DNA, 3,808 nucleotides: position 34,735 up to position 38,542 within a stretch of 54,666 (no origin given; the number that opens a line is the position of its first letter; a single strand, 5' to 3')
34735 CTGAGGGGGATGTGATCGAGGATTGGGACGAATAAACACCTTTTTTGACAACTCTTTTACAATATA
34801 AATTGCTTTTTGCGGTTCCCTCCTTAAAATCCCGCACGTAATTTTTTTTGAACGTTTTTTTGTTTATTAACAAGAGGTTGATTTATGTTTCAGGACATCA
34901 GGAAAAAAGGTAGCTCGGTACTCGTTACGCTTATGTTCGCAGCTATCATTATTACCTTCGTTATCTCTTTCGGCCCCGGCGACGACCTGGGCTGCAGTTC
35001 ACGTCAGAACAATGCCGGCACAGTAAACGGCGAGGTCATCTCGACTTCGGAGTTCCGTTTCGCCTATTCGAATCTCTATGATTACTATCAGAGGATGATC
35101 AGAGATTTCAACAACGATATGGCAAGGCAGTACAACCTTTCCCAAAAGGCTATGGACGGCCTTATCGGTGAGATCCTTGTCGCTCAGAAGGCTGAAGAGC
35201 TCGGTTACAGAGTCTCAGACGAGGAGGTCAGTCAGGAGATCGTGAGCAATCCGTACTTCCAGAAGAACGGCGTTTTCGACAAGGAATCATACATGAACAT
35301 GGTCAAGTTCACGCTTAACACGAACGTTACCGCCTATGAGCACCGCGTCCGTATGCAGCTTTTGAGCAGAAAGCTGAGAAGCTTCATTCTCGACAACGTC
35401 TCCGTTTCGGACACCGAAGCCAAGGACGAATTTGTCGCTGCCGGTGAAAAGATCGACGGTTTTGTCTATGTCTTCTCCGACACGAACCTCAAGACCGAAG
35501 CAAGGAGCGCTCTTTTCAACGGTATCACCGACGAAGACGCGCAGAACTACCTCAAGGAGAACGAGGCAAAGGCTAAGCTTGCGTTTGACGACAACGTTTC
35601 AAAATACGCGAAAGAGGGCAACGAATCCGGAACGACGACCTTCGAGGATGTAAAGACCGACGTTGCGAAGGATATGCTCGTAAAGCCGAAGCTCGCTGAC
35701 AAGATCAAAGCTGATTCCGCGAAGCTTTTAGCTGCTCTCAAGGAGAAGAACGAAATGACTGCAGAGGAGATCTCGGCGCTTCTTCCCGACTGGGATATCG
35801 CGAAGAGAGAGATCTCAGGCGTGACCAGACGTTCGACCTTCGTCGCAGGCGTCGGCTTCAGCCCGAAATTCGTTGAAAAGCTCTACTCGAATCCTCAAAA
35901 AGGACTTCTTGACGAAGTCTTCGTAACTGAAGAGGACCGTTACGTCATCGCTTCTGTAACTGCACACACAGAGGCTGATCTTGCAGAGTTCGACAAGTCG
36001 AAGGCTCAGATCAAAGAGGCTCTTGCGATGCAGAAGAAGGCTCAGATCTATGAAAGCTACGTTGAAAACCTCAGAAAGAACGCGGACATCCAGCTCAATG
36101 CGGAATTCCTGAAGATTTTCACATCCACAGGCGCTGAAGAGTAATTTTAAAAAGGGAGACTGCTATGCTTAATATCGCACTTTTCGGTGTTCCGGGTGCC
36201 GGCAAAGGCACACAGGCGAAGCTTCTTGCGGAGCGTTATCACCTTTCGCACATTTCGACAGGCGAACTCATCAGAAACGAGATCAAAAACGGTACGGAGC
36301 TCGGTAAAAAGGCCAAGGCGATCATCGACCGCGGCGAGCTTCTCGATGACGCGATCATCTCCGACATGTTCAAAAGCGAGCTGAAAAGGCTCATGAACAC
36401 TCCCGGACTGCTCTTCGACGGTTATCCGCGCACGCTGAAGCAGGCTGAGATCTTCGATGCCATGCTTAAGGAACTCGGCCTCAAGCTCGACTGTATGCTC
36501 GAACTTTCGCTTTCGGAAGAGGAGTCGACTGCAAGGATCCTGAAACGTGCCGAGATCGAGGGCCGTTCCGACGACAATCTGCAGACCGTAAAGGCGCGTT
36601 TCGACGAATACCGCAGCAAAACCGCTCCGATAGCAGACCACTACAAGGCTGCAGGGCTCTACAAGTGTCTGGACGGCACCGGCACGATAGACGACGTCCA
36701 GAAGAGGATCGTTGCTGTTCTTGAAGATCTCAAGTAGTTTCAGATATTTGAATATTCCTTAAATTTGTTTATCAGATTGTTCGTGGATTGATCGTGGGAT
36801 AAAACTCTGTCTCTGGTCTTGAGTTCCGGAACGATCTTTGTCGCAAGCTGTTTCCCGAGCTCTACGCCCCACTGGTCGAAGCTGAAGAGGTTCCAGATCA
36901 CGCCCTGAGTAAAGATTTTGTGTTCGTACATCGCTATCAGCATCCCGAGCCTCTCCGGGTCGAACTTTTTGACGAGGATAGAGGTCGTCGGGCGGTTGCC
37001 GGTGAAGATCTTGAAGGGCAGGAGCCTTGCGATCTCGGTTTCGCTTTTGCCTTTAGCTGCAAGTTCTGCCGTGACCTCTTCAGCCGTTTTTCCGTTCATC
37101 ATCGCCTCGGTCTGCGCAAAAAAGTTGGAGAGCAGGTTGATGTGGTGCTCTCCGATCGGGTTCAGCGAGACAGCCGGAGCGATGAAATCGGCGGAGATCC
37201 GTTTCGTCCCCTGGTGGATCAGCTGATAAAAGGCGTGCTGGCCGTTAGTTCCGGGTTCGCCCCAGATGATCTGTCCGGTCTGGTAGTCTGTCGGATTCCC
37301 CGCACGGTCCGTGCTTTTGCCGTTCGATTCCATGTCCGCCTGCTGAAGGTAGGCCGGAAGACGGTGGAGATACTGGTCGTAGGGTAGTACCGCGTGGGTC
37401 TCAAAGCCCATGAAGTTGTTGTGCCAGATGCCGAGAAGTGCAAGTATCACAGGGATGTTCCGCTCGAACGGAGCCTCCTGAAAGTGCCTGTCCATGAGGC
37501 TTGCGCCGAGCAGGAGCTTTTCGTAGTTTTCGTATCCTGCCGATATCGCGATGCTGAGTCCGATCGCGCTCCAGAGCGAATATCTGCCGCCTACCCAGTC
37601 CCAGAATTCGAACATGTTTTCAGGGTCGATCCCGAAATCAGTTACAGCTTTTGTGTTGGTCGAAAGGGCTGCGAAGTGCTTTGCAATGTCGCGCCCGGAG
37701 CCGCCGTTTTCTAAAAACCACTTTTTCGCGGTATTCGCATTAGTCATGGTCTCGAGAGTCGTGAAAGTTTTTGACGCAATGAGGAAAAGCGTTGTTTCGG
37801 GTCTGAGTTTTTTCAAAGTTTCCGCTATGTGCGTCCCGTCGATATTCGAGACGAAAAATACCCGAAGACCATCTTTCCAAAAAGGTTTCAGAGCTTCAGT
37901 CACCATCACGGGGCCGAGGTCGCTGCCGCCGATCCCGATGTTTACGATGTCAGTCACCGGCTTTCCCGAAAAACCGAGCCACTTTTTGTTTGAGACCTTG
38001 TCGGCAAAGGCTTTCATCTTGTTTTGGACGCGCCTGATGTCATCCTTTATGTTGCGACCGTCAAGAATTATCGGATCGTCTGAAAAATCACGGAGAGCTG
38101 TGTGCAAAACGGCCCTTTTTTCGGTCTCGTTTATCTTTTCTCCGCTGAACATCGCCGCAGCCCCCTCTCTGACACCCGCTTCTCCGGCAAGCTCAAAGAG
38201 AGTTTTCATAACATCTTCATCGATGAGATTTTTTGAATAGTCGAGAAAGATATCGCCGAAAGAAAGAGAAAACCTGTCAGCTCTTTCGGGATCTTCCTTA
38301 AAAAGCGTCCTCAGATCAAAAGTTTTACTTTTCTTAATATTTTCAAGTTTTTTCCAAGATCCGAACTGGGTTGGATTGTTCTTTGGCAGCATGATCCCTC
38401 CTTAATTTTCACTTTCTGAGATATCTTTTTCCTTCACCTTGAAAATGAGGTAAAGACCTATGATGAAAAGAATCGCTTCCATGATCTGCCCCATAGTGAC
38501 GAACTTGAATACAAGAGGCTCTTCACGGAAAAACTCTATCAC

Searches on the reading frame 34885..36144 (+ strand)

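Call 83: search_protein_families(library=pfam, proteins=[window:34885-36144:+], max_evalue=0.00001)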
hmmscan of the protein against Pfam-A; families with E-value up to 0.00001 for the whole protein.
window:34885-36144:+ (419 aa): 2 families
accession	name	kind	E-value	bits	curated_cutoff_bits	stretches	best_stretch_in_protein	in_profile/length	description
PF13624.11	SurA_N_3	-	2.6e-37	128.6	27.2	1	1-165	1-162/162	SurA-like N-terminal domain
PF13623.11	SurA_N_2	-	1.6e-29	103.1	28.5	1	3-139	2-144/145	SurA-like N-terminal domain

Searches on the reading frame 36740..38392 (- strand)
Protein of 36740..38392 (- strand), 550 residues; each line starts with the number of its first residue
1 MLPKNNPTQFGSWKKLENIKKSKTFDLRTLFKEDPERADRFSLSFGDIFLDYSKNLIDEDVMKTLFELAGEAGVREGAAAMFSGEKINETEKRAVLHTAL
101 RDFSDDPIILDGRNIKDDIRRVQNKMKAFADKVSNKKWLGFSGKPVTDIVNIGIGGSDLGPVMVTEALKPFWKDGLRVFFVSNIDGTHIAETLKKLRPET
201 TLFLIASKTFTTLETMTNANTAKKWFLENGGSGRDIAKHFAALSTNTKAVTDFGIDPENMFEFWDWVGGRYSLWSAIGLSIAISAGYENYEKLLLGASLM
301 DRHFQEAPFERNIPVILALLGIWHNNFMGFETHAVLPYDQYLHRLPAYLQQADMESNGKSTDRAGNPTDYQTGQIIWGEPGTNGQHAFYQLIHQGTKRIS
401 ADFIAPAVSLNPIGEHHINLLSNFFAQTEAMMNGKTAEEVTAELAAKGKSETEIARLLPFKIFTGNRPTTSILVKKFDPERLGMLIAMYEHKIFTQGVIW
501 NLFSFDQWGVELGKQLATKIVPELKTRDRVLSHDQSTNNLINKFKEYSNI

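Call 83: search_protein_families(library=pfam, proteins=[window:36740-38392:-], max_evalue=0.00001)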
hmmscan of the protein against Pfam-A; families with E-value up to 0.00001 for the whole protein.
window:36740-38392:- (550 aa): 1 family
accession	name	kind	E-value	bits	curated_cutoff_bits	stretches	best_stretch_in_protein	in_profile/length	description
PF00342.24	PGI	-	1.7e-226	752.9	22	1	51-541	1-486/486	Phosphoglucose isomerase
